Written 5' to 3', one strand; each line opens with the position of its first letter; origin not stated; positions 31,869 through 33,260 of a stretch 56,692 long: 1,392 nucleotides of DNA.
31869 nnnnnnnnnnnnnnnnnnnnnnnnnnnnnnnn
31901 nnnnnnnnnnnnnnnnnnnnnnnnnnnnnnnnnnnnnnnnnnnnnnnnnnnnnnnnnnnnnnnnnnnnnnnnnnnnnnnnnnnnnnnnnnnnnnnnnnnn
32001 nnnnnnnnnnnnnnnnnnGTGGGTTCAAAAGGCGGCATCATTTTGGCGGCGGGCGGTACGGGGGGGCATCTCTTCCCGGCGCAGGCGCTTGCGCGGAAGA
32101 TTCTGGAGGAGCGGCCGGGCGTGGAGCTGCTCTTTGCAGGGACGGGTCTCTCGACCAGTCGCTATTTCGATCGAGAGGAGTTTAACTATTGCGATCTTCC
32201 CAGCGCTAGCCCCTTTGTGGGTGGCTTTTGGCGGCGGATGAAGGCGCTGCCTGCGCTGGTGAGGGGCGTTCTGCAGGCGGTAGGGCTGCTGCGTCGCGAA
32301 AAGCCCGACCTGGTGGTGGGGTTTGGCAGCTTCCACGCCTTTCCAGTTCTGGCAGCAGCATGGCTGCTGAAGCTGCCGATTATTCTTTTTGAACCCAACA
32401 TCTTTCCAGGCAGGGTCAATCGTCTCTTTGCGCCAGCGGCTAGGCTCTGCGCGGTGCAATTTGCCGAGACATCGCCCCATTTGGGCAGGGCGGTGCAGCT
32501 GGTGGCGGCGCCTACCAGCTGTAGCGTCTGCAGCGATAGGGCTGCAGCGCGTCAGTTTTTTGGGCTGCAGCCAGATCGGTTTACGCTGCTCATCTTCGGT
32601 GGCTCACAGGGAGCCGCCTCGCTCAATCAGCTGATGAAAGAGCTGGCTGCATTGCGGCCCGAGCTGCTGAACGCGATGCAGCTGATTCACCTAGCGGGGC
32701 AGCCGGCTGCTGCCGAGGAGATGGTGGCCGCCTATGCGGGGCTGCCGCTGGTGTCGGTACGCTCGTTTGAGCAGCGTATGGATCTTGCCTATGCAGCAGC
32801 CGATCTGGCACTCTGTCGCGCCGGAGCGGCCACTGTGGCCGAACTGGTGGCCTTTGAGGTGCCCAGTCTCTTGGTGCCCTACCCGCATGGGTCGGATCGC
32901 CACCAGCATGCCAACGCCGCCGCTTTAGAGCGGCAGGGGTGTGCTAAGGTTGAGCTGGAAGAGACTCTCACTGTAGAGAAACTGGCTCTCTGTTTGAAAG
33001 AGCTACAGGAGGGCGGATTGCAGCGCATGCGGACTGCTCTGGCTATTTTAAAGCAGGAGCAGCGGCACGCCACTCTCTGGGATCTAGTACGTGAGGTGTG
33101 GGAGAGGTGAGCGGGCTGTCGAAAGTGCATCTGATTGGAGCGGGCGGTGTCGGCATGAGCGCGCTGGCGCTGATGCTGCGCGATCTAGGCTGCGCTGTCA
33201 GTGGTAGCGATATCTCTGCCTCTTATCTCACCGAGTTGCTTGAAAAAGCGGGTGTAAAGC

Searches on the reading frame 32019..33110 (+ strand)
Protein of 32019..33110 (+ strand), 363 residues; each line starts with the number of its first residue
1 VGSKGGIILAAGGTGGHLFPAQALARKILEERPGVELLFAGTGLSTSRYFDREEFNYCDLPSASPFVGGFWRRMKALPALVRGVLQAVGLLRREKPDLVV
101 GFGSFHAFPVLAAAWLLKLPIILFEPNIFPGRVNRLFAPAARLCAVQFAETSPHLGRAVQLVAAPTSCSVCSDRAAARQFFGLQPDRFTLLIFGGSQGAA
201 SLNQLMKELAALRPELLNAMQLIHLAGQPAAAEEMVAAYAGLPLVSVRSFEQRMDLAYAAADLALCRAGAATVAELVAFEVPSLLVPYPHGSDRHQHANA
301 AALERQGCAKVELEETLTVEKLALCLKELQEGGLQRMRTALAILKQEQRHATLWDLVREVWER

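Call 5: search_protein_families(library=pfam, proteins=[window:32019-33110:+], max_evalue=0.1)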
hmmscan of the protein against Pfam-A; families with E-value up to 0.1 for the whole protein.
window:32019-33110:+ (363 aa): 4 families
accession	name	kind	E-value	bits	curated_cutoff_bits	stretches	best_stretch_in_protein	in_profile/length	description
PF04101.22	Glyco_tran_28_C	-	2.1e-33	116.1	22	1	189-342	1-153/166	Glycosyltransferase family 28 C-terminal domain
PF03033.26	Glyco_transf_28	-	7.1e-25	88.1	26.2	1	7-141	1-134/139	Glycosyltransferase family 28 N-terminal domain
PF13579.12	Glyco_trans_4_4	-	0.00026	21.8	29.7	1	65-142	46-118/158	Glycosyl transferase 4-like domain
PF13439.12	Glyco_transf_4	-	0.0045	17.5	28.5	1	67-129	44-107/170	Glycosyltransferase Family 4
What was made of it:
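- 32019..33110 (+): murG, intact, downstream border. Its start is no longer overlapped by ftsW. Pfam Glyco_transf_28 N- and C-terminal domains (call 5).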

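Call 10: find_related_loci(query=window:32019-33110:+, collection=genome_contigs, flank=10000)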
Query window:32019-33110:+ (363 aa) in genome_contigs; peptide patterns used: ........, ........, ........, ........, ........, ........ (x = any residue, [..] = any of these).
120 stretches matched a pattern; 1 encode a relative of the query (tblastn E <= 1e-3); 1 distinct loci.
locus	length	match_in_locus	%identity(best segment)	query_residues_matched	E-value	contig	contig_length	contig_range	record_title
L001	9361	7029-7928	34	8-300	9e-19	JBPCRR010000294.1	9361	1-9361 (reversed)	MAG: Acidimicrobiales bacterium isolate TH_ant_mag_239 k127_6632260, whole genome shotgun sequence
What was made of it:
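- Tried and rejected: Genome-collection scan with MurG (call 10) gave only a 34%-identical Acidimicrobiales hit.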

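Call 11: find_encoding_contigs(protein=window:32019-33110:+, flank=10000, max_places=6)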
Protein window:32019-33110:+ (363 aa): 1 contig read that carries it; 1 place shown.
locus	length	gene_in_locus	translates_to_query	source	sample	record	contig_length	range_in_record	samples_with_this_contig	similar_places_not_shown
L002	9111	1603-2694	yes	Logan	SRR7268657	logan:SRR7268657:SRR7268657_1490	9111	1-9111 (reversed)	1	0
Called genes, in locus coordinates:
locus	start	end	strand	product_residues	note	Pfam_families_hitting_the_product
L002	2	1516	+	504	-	?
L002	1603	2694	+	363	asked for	PF03033:Glyco_transf_28, PF04101:Glyco_tran_28_C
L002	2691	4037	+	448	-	PF01225:Mur_ligase, PF08245:Mur_ligase_M, PF02875:Mur_ligase_C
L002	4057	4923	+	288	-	-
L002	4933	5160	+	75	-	-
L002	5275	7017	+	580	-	-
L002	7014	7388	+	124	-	-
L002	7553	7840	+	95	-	PF13083:KH_KhpA-B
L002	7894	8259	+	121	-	PF01740:STAS, PF13466:STAS_2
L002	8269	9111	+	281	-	?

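Call 15: find_homologous_proteins(query=window:32019-33110:+, max_evalue=1e-20)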
Query window:32019-33110:+ (363 aa): 6329 proteins with E <= 1e-20 among 8000 candidates; the best 120 are listed.
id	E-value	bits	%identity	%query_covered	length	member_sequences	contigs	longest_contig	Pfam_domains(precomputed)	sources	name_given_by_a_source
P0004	7.3e-235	797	100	100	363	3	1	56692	PF04101.23,PF03033.27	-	-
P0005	5.2e-91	324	47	96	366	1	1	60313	PF04101.23,PF03033.27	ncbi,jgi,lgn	-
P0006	1.1e-90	322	46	100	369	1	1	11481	PF04101.23,PF02684.22,PF03033.27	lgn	-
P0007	1.0e-89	319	46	99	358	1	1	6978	PF04101.23,PF03033.27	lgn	-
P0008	2.5e-88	315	45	98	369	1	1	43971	PF04101.23,PF03033.27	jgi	jgi:UDP-N-acetylglucosamine--N-acetylmuramyl-(pentapeptide) pyrophosphoryl-undecaprenol N-acetylgluc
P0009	2.1e-87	312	46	98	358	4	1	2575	PF04101.23,PF03033.27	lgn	-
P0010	4.5e-86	307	45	100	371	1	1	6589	PF04101.23,PF03033.27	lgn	-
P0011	7.4e-86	307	45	98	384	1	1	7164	PF04101.23,PF03033.27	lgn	-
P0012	2.0e-85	305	44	98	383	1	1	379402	PF04101.23,PF03033.27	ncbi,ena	-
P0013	4.6e-85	304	45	97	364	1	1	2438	PF04101.23,PF03033.27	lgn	-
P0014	6.1e-85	304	46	100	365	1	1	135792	PF04101.23,PF03033.27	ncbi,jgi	jgi:UDP-N-acetylglucosamine--N-acetylmuramyl-(pentapeptide) pyrophosphoryl-undecaprenol N-acetylgluc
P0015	6.4e-85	304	46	98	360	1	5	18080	PF04101.23,PF03033.27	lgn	-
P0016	8.6e-85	303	44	98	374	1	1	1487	PF04101.23,PF03033.27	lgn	-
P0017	9.0e-85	303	45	98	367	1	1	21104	PF04101.23,PF03033.27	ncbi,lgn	-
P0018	1.0e-84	303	44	99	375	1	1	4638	PF04101.23,PF03033.27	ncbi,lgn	-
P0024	5.2e-84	301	45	97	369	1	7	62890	PF04101.23,PF03033.27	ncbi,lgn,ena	-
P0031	2.1e-83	299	44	98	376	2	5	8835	PF04101.23,PF03033.27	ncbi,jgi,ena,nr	ncbi:MAG TPA: undecaprenyldiphospho-muramoylpentapeptide beta-N-acetylglucosaminyltransferase [Rhabd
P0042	1.8e-82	295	45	97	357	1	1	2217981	PF04101.23,PF03033.27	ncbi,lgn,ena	-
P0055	1.6e-81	292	43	98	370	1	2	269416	PF04101.23,PF02684.22,PF03033.27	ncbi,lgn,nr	ncbi:MAG: undecaprenyldiphospho-muramoylpentapeptide beta-N-acetylglucosaminyltransferase [Chlamydia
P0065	9.8e-81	290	45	98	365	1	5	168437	PF04101.23,PF03033.27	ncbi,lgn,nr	ncbi:MAG: UDP-N-acetylglucosamine--N-acetylmuramyl-(pentapeptide) pyrophosphoryl-undecaprenol N-acet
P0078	2.3e-80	289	45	98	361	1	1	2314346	PF04101.23,PF03033.27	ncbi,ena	-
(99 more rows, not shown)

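Call 17: find_encoding_contigs(protein=P0005, flank=10000, max_places=2)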
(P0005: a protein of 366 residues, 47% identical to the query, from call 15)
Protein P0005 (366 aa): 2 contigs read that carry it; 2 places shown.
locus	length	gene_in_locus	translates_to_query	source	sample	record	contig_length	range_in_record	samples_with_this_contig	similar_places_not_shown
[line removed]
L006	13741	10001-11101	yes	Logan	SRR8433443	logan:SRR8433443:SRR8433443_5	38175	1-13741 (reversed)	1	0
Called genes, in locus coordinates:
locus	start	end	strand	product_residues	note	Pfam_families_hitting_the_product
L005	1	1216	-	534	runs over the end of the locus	PF00118:Cpn60_TCP1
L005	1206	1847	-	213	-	PF03309:Pan_kinase (weak)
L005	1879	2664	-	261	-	PF00590:TP_methylase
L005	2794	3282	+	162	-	-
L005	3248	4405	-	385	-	PF14226:DIOX_N, PF03171:2OG-FeII_Oxy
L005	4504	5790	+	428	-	PF01225:Mur_ligase (weak), PF08245:Mur_ligase_M, PF02875:Mur_ligase_C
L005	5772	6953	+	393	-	PF10555:MraY_sig1 (faint), PF00953:Glycos_transf_4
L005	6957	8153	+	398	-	PF08245:Mur_ligase_M, PF02875:Mur_ligase_C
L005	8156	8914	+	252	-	PF01476:LysM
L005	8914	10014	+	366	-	PF01098:FTSW_RODA_SPOVE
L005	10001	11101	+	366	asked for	PF03033:Glyco_transf_28, PF04101:Glyco_tran_28_C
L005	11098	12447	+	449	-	PF01225:Mur_ligase, PF08245:Mur_ligase_M, PF02875:Mur_ligase_C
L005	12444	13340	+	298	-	-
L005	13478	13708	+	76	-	PF13083:KH_KhpA-B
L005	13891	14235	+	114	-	PF01740:STAS, PF13466:STAS_2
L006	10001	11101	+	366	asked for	PF03033:Glyco_transf_28, PF04101:Glyco_tran_28_C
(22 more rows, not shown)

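Call 18: find_encoding_contigs(protein=P0008, flank=10000, max_places=2)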
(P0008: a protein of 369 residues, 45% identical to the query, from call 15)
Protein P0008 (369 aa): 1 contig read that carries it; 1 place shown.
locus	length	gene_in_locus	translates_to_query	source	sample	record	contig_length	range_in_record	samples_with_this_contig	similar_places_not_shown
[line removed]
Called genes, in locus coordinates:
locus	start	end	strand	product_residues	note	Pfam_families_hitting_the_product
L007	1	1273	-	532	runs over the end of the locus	PF00118:Cpn60_TCP1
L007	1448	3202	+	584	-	-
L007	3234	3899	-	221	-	PF00590:TP_methylase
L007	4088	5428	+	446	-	PF01225:Mur_ligase, PF08245:Mur_ligase_M, PF02875:Mur_ligase_C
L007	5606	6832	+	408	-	PF10555:MraY_sig1 (weak), PF00953:Glycos_transf_4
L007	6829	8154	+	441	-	PF21799:MurD-like_N, PF08245:Mur_ligase_M, PF02875:Mur_ligase_C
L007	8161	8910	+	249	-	PF01476:LysM, PF23473:LysM3_LYK4_5 (faint), PF01476:LysM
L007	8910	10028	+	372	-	PF01098:FTSW_RODA_SPOVE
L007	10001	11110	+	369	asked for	PF03033:Glyco_transf_28, PF04101:Glyco_tran_28_C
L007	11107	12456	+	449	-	PF01225:Mur_ligase, PF08245:Mur_ligase_M, PF02875:Mur_ligase_C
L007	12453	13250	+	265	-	-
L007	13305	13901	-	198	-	-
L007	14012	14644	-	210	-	-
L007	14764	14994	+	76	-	PF13083:KH_KhpA-B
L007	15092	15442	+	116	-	PF01740:STAS, PF13466:STAS_2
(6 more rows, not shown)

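Call 28: find_encoding_contigs(protein=P0055, flank=8000, max_places=1)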
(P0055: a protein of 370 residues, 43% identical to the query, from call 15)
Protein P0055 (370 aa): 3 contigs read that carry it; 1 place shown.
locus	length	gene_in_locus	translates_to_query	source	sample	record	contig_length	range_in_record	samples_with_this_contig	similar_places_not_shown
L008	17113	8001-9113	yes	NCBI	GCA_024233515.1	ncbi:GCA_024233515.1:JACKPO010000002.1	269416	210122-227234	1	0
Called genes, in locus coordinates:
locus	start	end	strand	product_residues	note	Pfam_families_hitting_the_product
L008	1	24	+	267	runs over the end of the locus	PF00483:NTP_transferase, PF12804:NTP_transf_3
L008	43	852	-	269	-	-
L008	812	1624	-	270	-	PF00590:TP_methylase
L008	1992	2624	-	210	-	-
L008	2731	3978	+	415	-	PF01225:Mur_ligase, PF08245:Mur_ligase_M, PF02875:Mur_ligase_C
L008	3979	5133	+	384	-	PF00953:Glycos_transf_4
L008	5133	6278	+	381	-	PF21799:MurD-like_N (faint), PF08245:Mur_ligase_M, PF02875:Mur_ligase_C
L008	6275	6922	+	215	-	PF01476:LysM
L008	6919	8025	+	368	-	PF01098:FTSW_RODA_SPOVE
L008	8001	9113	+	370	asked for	PF03033:Glyco_transf_28, PF02684:LpxB (faint), PF04101:Glyco_tran_28_C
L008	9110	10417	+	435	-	PF01225:Mur_ligase, PF08245:Mur_ligase_M, PF02875:Mur_ligase_C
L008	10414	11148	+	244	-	-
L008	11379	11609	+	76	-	PF13083:KH_KhpA-B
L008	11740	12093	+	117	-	PF01740:STAS, PF13466:STAS_2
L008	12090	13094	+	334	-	PF01745:IPT, PF01715:IPPT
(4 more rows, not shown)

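Call 29: find_encoding_contigs(protein=P0014, flank=8000, max_places=1)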
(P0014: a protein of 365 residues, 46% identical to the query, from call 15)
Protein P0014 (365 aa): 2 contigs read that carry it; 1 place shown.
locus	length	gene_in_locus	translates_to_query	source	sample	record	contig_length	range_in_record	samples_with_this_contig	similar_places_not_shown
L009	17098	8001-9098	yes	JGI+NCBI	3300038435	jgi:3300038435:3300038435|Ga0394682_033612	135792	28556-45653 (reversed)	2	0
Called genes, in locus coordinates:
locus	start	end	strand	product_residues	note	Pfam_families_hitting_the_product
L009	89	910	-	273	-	PF00590:TP_methylase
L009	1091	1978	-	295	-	PF00102:Y_phosphatase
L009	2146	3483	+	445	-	PF01225:Mur_ligase, PF08245:Mur_ligase_M, PF02875:Mur_ligase_C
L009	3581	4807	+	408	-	PF00953:Glycos_transf_4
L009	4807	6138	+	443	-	PF21799:MurD-like_N, PF08245:Mur_ligase_M, PF02875:Mur_ligase_C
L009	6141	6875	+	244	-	PF01476:LysM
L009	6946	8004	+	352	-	PF01098:FTSW_RODA_SPOVE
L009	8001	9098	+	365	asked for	PF03033:Glyco_transf_28, PF04101:Glyco_tran_28_C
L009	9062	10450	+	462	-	PF01225:Mur_ligase, PF08245:Mur_ligase_M, PF02875:Mur_ligase_C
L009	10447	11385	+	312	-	-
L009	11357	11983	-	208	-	-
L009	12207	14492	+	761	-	-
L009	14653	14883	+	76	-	PF13083:KH_KhpA-B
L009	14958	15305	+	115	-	PF01740:STAS, PF13466:STAS_2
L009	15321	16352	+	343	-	PF01745:IPT (weak), PF01715:IPPT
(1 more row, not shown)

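Call 40: list_cluster_members(proteins=[P0005, P0012, P0014, P0017, P0024, P0031, P0042, P0055, P0065, P0078])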
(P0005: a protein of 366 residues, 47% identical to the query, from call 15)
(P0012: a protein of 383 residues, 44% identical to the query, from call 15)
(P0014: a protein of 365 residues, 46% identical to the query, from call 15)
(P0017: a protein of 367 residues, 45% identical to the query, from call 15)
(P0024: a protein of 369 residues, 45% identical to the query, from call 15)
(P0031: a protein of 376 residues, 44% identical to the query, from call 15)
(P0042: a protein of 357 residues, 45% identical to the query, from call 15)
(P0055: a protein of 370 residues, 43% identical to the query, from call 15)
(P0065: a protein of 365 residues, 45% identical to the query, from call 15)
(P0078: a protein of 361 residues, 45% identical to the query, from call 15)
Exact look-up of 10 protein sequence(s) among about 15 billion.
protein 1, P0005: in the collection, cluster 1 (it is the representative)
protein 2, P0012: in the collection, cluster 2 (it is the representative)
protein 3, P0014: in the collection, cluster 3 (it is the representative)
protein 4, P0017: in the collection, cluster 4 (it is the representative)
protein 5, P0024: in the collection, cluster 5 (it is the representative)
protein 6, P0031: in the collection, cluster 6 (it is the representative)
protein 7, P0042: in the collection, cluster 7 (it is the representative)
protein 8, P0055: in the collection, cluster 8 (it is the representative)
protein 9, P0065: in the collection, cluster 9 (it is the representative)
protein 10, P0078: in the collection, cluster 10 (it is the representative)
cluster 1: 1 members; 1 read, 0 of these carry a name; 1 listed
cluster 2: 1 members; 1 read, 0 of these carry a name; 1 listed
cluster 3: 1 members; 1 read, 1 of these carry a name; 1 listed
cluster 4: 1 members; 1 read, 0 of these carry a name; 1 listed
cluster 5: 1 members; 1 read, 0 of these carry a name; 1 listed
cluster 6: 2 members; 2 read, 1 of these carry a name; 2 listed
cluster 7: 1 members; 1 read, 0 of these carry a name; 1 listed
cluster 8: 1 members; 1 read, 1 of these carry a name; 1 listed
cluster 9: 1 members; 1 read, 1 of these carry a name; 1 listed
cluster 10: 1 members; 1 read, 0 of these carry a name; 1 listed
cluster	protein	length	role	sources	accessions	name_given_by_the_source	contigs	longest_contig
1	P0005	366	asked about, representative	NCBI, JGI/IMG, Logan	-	-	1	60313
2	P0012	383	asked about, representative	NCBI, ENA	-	-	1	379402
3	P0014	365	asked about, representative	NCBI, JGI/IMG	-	UDP-N-acetylglucosamine--N-acetylmuramyl-(pentapeptide) pyrophosphoryl-undecaprenol ...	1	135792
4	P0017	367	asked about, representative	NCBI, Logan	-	-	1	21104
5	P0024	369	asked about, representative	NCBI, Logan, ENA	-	-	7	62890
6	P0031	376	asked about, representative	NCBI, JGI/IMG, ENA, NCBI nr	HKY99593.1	MAG TPA: undecaprenyldiphospho-muramoylpentapeptide beta-N-acetylglucosaminyltransferase ... | undecaprenyldiphospho-muramoylpentapeptide beta-N-acetylglucosaminyltransferase ...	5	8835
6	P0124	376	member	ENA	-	-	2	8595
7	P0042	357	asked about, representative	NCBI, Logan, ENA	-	-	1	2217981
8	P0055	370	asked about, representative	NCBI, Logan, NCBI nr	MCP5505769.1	MAG: undecaprenyldiphospho-muramoylpentapeptide beta-N-acetylglucosaminyltransferase ... | undecaprenyldiphospho-muramoylpentapeptide beta-N-acetylglucosaminyltransferase ...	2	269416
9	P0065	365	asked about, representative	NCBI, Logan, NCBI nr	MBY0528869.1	MAG: UDP-N-acetylglucosamine--N-acetylmuramyl-(pentapeptide) pyrophosphoryl-undecaprenol ... | UDP-N-acetylglucosamine--N-acetylmuramyl-(pentapeptide) pyrophosphoryl-undecaprenol ...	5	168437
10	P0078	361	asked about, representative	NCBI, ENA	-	-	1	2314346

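Call 54: find_encoding_contigs(protein=P0042, flank=8000, max_places=1)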
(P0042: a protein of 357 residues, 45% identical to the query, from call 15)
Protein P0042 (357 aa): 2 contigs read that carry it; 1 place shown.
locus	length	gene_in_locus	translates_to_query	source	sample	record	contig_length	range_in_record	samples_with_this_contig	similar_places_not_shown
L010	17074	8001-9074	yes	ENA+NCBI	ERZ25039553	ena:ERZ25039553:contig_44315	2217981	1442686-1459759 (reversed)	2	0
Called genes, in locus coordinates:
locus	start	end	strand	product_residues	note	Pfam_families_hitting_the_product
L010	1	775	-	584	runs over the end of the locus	PF13606:Ank_3 (faint), PF12796:Ank_2, PF13637:Ank_4 (faint), PF00023:Ank (faint)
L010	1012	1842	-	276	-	PF00590:TP_methylase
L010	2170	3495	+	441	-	PF01225:Mur_ligase, PF08245:Mur_ligase_M, PF02875:Mur_ligase_C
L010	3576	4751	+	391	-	PF00953:Glycos_transf_4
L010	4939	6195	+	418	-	PF21799:MurD-like_N, PF08245:Mur_ligase_M, PF02875:Mur_ligase_C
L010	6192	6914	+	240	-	PF01476:LysM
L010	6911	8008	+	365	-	PF01098:FTSW_RODA_SPOVE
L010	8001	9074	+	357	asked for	PF03033:Glyco_transf_28, PF04101:Glyco_tran_28_C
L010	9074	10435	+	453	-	PF01225:Mur_ligase, PF08245:Mur_ligase_M, PF02875:Mur_ligase_C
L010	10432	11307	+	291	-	PF08478:POTRA_1 (weak)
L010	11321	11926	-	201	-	-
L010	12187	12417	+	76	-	PF13083:KH_KhpA-B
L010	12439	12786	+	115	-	PF01740:STAS, PF13466:STAS_2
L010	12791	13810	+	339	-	PF01745:IPT (weak), PF01715:IPPT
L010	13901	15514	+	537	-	-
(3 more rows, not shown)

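Call 55: find_encoding_contigs(protein=P0012, flank=8000, max_places=1)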
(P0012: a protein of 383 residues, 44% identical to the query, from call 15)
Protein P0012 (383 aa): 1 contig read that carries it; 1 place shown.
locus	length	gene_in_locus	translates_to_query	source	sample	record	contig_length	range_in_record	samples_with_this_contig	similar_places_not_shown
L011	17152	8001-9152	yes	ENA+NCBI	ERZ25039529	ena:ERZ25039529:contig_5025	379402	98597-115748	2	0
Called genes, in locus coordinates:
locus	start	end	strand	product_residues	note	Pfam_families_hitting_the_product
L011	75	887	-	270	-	PF00590:TP_methylase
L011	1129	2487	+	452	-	PF01225:Mur_ligase, PF08245:Mur_ligase_M, PF02875:Mur_ligase_C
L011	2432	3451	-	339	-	-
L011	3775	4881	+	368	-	PF10555:MraY_sig1 (weak), PF00953:Glycos_transf_4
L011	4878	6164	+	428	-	PF21799:MurD-like_N, PF08245:Mur_ligase_M, PF02875:Mur_ligase_C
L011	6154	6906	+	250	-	PF01476:LysM, PF23473:LysM3_LYK4_5 (faint), PF01476:LysM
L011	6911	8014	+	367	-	PF01098:FTSW_RODA_SPOVE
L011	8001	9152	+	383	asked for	PF03033:Glyco_transf_28, PF04101:Glyco_tran_28_C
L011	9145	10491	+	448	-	PF01225:Mur_ligase, PF08245:Mur_ligase_M, PF02875:Mur_ligase_C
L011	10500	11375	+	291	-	-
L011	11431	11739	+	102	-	PF02979:NHase_alpha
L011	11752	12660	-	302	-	-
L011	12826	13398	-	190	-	-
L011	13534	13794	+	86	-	PF13083:KH_KhpA-B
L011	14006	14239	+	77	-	PF01740:STAS, PF13466:STAS_2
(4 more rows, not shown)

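Call 64: find_related_loci(query=A3, collection=metagenome_contigs, flank=7000)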
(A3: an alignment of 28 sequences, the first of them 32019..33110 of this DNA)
Query A3 (363 aa) in metagenome_contigs; peptide patterns used: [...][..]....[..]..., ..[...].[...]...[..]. (x = any residue, [..] = any of these).
250 stretches matched a pattern; 192 encode a relative of the query (tblastn E <= 1e-3); the best 80 are kept; 80 distinct loci.
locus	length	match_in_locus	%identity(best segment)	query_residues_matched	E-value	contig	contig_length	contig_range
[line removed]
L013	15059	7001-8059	48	1-357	3e-94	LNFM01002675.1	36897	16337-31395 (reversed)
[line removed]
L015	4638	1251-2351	44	3-362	9e-90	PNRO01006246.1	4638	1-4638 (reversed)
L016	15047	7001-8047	43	7-358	5e-88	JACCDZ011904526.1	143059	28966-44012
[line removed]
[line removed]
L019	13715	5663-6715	45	7-359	5e-87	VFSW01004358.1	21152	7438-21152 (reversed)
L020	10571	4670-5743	43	7-360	3e-87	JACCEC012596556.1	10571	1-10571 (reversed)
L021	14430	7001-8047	42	7-358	5e-86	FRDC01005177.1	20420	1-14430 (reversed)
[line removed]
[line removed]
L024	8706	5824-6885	45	4-360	2e-85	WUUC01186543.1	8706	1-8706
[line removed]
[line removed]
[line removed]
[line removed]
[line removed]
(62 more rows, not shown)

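Call 68: search_protein_families(library=pfam, proteins=[L052:4184-6046:+, L052:2848-3495:-, L052:3640-4002:-, L086:4631-5137:+, L086:5288-6664:+], max_evalue=0.01)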
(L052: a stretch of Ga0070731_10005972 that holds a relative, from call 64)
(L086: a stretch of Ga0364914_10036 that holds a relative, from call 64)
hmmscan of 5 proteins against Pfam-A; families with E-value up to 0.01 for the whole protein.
L052:4184-6046:+ (620 aa): 2 families
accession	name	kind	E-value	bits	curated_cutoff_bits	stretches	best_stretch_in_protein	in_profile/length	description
PF04326.19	SLFN_AlbA_2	-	2.6e-12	47.7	25.3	1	18-146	1-117/118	Schlafen, AlbA_2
PF13749.12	HATPase_c_4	-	3.8e-12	46.5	26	1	330-406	4-84/89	Putative ATP-dependent DNA helicase recG C-terminal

L052:2848-3495:- (215 aa): 1 family
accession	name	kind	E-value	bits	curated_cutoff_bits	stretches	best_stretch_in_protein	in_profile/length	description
PF11738.13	DUF3298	-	2.3e-06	28.9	24.1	1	105-182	1-84/84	Protein of unknown function (DUF3298)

L052:3640-4002:- (120 aa): 0 families

L086:4631-5137:+ (168 aa): 0 families

L086:5288-6664:+ (458 aa): 0 families
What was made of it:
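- L052's island at the same junction includes a DUF3298 lipoprotein (call 68). The L052 island includes a Schlafen AlbA_2 / HATPase_c_4 protein, a type often found in mobile or defence contexts (call 68).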

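Call 71: search_protein_families(library=pfam, proteins=[L069:2621-3787:+, L069:3824-6166:-, L069:6538-6942:+], max_evalue=0.01)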
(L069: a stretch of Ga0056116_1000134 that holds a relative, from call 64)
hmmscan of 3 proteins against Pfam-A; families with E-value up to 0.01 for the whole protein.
L069:2621-3787:+ (388 aa): 1 family
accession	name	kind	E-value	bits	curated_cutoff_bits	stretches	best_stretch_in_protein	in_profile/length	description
PF04519.19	Bactofilin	-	0.0095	16.6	27.9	0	30-80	32-81/98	Polymer-forming cytoskeletal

L069:3824-6166:- (780 aa): 0 families

L069:6538-6942:+ (134 aa): 1 family
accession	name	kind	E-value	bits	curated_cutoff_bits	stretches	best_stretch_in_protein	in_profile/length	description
PF05932.18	CesT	-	6.6e-11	42.8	22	1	11-126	3-119/119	Tir chaperone protein (CesT) family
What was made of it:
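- On Type III secretion effectors: One is present upstream of murG in L069 (call 71).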
